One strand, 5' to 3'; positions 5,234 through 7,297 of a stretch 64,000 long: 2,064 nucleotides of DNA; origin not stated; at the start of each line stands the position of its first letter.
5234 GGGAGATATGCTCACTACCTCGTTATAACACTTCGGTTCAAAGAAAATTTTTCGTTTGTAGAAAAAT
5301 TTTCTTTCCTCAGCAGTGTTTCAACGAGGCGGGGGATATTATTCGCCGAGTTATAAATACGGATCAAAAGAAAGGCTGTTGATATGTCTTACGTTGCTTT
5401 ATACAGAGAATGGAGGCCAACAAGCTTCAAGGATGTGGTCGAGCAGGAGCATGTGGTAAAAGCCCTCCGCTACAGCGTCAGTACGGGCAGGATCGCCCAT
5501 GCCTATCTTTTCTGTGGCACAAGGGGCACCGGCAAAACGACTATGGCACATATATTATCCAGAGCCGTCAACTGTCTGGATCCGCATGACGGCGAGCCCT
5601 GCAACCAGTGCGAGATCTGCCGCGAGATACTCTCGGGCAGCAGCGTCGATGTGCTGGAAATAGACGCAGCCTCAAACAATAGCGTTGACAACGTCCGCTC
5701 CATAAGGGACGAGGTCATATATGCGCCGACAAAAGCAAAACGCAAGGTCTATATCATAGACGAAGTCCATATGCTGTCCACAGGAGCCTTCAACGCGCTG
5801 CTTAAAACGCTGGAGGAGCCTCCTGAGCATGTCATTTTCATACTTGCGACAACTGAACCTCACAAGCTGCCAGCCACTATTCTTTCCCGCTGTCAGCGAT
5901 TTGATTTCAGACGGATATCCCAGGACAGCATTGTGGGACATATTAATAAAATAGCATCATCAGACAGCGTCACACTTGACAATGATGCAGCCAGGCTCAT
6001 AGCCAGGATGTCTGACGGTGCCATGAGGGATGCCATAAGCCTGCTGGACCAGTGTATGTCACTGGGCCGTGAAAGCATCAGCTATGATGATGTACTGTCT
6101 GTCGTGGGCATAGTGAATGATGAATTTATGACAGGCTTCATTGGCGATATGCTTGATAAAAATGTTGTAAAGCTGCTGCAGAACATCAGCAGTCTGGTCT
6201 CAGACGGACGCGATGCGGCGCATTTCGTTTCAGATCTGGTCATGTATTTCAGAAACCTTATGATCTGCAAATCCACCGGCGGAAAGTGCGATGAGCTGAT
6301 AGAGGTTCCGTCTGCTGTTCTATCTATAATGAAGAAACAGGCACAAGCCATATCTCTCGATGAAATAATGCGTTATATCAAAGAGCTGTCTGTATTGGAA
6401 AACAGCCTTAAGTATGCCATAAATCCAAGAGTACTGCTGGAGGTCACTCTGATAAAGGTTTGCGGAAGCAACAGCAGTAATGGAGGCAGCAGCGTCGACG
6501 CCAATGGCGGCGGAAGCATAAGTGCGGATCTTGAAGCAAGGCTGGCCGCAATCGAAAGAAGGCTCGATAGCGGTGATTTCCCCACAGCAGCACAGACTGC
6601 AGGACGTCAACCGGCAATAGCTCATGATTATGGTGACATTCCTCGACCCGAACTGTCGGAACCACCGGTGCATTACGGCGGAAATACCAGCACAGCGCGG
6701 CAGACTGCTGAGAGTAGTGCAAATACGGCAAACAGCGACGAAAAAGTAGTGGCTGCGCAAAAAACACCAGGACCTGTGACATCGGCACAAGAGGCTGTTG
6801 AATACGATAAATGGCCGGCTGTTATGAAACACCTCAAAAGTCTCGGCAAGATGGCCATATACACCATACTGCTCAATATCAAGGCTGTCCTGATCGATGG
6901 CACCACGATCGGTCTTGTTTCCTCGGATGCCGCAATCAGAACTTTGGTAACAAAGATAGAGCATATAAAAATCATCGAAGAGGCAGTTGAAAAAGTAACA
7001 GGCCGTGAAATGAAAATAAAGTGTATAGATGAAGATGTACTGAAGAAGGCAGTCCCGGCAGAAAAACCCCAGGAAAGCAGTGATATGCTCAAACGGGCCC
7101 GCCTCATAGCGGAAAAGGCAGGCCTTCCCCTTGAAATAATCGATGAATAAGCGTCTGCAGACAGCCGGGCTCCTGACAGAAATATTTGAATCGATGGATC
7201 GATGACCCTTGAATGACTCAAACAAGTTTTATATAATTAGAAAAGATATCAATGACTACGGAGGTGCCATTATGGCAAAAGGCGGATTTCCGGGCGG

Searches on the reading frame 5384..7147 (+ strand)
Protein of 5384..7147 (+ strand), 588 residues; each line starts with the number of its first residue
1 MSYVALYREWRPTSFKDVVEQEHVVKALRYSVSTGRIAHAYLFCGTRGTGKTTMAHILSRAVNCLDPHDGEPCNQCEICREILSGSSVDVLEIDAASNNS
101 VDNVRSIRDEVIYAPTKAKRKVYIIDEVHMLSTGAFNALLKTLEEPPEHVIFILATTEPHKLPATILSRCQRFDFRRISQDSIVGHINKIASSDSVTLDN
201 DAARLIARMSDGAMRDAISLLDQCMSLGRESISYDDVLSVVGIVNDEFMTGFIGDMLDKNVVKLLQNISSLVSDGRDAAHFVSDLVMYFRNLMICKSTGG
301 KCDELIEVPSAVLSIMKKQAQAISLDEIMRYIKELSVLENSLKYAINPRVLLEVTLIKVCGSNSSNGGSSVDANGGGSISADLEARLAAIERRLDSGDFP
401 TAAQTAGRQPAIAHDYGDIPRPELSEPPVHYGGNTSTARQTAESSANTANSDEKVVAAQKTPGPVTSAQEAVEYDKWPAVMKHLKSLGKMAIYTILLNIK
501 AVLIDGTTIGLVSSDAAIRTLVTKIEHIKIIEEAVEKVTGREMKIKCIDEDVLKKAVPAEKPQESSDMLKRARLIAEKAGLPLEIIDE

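Call 10: find_encoding_contigs(protein=window:5384-7147:+, flank=10000, max_places=6)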
Protein window:5384-7147:+ (588 aa): 4 contigs read that carry it; 2 places shown.
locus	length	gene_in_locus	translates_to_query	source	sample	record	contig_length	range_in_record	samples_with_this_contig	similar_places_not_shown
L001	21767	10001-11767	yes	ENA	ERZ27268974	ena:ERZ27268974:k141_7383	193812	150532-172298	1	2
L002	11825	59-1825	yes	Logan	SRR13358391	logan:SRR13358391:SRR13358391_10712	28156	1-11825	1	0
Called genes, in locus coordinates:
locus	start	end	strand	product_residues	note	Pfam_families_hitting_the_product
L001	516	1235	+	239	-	PF01171:ATP_bind_3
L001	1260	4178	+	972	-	PF09992:NAGPA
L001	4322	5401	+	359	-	PF04015:DUF362, PF12797:Fer4_2 (faint), PF12837:Fer4_6 (faint), PF13237:Fer4_10 (weak), PF14697:Fer4_21, PF12838:Fer4_7 (weak), PF13187:Fer4_9 (weak)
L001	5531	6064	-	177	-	-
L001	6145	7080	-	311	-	PF00483:NTP_transferase, PF12804:NTP_transf_3 (weak)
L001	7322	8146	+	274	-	PF02582:DUF155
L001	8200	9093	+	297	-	PF02582:DUF155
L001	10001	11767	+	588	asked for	PF13604:AAA_30 (faint), PF13177:DNA_pol3_delta2, PF13401:AAA_22 (weak), PF00004:AAA, PF22608:DNAX_ATPase_lid, PF12169:DNA_pol3_gamma3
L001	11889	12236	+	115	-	PF02575:YbaB_DNA_bd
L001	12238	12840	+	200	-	PF21176:RecR_HhH, PF02132:RecR_ZnF, PF13662:Toprim_4, PF01751:Toprim, PF21175:RecR_C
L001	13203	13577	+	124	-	PF22747:Zn_ribbon_DUF2089, PF09862:DUF2089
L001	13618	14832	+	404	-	PF22746:SHOCT-like_DUF2089-C, PF13349:DUF4097 (weak)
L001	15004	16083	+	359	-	PF03462:PCRF, PF00472:RF-1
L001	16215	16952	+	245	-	PF02535:Zip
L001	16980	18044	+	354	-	PF01300:Sua5_yciO_yrdC, PF03481:Sua5_C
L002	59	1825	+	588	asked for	PF13604:AAA_30 (faint), PF13177:DNA_pol3_delta2, PF13401:AAA_22 (weak), PF00004:AAA, PF22608:DNAX_ATPase_lid, PF12169:DNA_pol3_gamma3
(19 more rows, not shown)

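Call 32: find_homologous_proteins(query=window:5384-7147:+, max_evalue=1e-80)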
Query window:5384-7147:+ (588 aa): 7916 proteins with E <= 1e-80 among 8000 candidates; the best 120 are listed.
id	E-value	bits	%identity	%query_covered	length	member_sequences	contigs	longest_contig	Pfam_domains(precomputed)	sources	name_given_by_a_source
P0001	0.0e+0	1292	100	100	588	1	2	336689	PF12169.14,PF13604.13,PF00004.36,PF13401.13,PF22608.3,PF13177.13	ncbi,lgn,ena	-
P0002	0.0e+0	1106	87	100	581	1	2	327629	PF12169.14,PF13604.13,PF00004.36,PF13401.13,PF22608.3,PF05496.19,PF13177.13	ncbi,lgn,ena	-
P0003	0.0e+0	1036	80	100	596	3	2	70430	PF12169.14,PF13604.13,PF00004.36,PF13401.13,PF22608.3,PF13177.13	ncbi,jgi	jgi:DNA polymerase-3 subunit gamma/tau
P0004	0.0e+0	1027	80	100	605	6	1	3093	PF12169.14,PF13604.13,PF00004.36,PF13401.13,PF22608.3,PF13177.13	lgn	-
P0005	0.0e+0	1026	80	100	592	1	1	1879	PF12169.14,PF13604.13,PF00004.36,PF13401.13,PF22608.3,PF13177.13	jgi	jgi:DNA polymerase-3 subunit gamma/tau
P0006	1.2e-295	999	78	100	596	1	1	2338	PF12169.14,PF13604.13,PF00004.36,PF13401.13,PF22608.3,PF13177.13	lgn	-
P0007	3.2e-295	998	77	100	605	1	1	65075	PF12169.14,PF13604.13,PF00004.36,PF13401.13,PF22608.3,PF13177.13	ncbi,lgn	-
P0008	2.1e-291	985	79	100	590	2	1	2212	PF12169.14,PF00004.36,PF13401.13,PF22608.3,PF13177.13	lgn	-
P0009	1.1e-287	973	78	100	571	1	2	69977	PF12169.14,PF00004.36,PF13401.13,PF22608.3,PF13177.13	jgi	jgi:DNA polymerase-3 subunit gamma/tau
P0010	1.5e-272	923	71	100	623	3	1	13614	PF12169.14,PF00004.36,PF13401.13,PF22608.3,PF13177.13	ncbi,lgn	-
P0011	1.9e-269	913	70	100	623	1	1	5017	PF12169.14,PF00004.36,PF13401.13,PF22608.3,PF13177.13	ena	-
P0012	5.8e-251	852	69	100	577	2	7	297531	PF12169.14,PF00004.36,PF13401.13,PF22608.3,PF13177.13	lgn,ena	-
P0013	5.1e-250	849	64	100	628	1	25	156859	PF12169.14,PF00004.36,PF13401.13,PF22608.3,PF13177.13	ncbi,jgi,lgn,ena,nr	ncbi:MAG TPA: DNA polymerase III subunit gamma/tau [Clostridiales bacterium]|nr:DNA polymerase III s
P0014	8.6e-248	841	67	100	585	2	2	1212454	PF13173.13,PF12169.14,PF13604.13,PF00004.36,PF13401.13,PF22608.3,PF13177.13,PF07728.21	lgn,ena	-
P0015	1.5e-246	837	64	100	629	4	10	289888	PF12169.14,PF00004.36,PF13401.13,PF22608.3,PF13177.13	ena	-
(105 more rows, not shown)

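Call 33: find_encoding_contigs(protein=P0002, flank=10000, max_places=2)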
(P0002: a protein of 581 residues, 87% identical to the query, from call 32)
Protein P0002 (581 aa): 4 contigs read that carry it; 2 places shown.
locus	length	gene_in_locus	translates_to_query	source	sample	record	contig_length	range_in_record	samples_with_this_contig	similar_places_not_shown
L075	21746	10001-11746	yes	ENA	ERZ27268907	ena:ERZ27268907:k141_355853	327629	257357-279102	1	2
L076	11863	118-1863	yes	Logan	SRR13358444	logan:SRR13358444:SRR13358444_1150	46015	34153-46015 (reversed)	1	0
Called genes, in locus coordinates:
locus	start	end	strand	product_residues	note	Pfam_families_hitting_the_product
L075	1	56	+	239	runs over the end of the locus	PF01171:ATP_bind_3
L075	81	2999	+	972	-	PF09992:NAGPA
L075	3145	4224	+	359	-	PF04015:DUF362, PF12797:Fer4_2 (faint), PF12837:Fer4_6 (faint), PF13237:Fer4_10, PF14697:Fer4_21, PF12838:Fer4_7 (weak), PF13187:Fer4_9 (weak)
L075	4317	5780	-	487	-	PF04108:ATG17_like (faint), PF00015:MCPsignal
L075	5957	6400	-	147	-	-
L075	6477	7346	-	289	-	PF00483:NTP_transferase, PF12804:NTP_transf_3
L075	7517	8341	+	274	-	PF02582:DUF155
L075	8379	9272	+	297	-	PF02582:DUF155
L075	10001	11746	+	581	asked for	PF05496:RuvB_N (faint), PF13604:AAA_30 (faint), PF13177:DNA_pol3_delta2, PF13401:AAA_22 (weak), PF00004:AAA, PF22608:DNAX_ATPase_lid, PF12169:DNA_pol3_gamma3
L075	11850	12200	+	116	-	PF02575:YbaB_DNA_bd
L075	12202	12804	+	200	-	PF21176:RecR_HhH, PF02132:RecR_ZnF, PF13662:Toprim_4, PF01751:Toprim, PF21175:RecR_C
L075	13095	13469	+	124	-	PF22747:Zn_ribbon_DUF2089, PF09862:DUF2089, PF22746:SHOCT-like_DUF2089-C (weak)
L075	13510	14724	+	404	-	PF22746:SHOCT-like_DUF2089-C, PF13349:DUF4097 (weak)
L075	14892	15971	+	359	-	PF03462:PCRF, PF00472:RF-1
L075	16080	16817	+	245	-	PF02535:Zip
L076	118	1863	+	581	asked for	PF05496:RuvB_N (faint), PF13604:AAA_30 (faint), PF13177:DNA_pol3_delta2, PF13401:AAA_22 (weak), PF00004:AAA, PF22608:DNAX_ATPase_lid, PF12169:DNA_pol3_gamma3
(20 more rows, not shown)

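Call 34: find_encoding_contigs(protein=P0003, flank=10000, max_places=2)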
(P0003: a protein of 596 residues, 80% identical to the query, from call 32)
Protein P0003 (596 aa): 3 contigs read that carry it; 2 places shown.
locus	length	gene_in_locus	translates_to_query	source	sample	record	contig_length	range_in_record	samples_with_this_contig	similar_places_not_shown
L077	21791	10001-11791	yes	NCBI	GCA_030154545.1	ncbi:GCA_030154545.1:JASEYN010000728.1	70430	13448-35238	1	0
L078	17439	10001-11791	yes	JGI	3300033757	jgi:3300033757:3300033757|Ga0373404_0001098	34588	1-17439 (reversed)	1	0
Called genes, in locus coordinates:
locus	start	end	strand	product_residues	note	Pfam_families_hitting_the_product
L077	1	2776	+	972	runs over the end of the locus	PF09992:NAGPA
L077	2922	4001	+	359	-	PF04015:DUF362, PF00037:Fer4 (faint), PF12797:Fer4_2 (faint), PF12837:Fer4_6 (faint), PF13237:Fer4_10 (weak), PF14697:Fer4_21, PF12838:Fer4_7 (weak), PF13187:Fer4_9 (weak)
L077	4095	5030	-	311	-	PF06103:DUF948 (faint), PF00015:MCPsignal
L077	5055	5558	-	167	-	-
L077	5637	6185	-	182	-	-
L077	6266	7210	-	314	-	PF00483:NTP_transferase, PF12804:NTP_transf_3 (weak)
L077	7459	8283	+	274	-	PF02582:DUF155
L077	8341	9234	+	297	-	PF02582:DUF155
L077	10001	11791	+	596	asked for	PF13604:AAA_30 (faint), PF13177:DNA_pol3_delta2, PF13401:AAA_22 (weak), PF00004:AAA, PF22608:DNAX_ATPase_lid, PF12169:DNA_pol3_gamma3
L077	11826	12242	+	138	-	PF02575:YbaB_DNA_bd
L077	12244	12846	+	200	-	PF21176:RecR_HhH, PF02132:RecR_ZnF, PF13662:Toprim_4, PF01751:Toprim, PF21175:RecR_C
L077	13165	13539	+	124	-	PF22747:Zn_ribbon_DUF2089, PF09862:DUF2089, PF22746:SHOCT-like_DUF2089-C (weak)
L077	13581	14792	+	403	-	PF22746:SHOCT-like_DUF2089-C, PF13349:DUF4097 (weak)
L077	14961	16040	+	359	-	PF03462:PCRF, PF00472:RF-1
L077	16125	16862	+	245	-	PF02535:Zip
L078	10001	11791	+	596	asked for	PF13604:AAA_30 (faint), PF13177:DNA_pol3_delta2, PF13401:AAA_22 (weak), PF00004:AAA, PF22608:DNAX_ATPase_lid, PF12169:DNA_pol3_gamma3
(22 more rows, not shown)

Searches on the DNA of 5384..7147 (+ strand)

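Call 46: search_with_rna_model(model_id=R1, sources=[L075, L077, L085, L086, L087], max_evalue=1)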
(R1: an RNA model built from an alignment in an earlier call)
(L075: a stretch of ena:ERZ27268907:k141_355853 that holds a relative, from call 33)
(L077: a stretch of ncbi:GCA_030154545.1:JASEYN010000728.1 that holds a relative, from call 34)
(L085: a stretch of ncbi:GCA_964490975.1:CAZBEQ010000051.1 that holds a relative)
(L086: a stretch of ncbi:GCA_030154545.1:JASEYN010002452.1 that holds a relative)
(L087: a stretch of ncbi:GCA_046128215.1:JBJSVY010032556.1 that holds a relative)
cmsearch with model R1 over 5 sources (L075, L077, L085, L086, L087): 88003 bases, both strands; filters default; matches with E-value up to 1: 0.
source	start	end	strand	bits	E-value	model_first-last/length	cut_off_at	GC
